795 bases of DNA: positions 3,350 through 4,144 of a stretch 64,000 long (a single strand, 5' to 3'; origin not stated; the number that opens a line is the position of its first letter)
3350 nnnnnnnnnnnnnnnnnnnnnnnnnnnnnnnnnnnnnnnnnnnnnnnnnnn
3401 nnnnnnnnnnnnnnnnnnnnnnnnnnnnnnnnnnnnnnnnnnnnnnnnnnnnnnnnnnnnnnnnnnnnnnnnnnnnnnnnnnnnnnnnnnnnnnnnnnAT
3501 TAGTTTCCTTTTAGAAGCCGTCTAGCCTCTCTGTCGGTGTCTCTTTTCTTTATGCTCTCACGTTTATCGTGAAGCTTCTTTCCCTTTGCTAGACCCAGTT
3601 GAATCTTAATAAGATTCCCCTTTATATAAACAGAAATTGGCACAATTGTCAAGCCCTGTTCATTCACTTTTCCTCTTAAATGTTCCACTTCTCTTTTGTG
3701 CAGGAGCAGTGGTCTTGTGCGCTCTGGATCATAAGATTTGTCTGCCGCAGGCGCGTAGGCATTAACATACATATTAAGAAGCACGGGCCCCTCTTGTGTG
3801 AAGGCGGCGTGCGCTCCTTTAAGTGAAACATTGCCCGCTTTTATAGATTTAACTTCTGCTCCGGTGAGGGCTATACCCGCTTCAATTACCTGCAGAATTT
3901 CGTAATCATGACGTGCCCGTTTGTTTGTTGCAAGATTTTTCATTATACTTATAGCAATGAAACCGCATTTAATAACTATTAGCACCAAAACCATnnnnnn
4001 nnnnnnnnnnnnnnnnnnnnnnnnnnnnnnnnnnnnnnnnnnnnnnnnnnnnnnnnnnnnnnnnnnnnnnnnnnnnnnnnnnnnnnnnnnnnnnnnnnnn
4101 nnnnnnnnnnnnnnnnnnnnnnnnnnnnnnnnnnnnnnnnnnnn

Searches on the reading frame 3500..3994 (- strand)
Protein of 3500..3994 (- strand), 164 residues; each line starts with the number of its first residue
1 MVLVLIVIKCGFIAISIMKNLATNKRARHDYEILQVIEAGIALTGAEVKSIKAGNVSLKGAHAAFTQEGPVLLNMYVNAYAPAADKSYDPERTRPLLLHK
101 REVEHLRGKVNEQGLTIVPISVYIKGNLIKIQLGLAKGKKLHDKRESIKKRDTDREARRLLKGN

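Call 61: search_protein_families(library=pfam, proteins=[window:3500-3994:-], max_evalue=0.0001)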
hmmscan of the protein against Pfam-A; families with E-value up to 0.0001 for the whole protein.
window:3500-3994:- (164 aa): 1 family
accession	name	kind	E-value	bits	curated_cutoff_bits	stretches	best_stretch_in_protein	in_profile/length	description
PF01668.23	SmpB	-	6.3e-51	172.5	27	1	22-162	2-142/143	SmpB protein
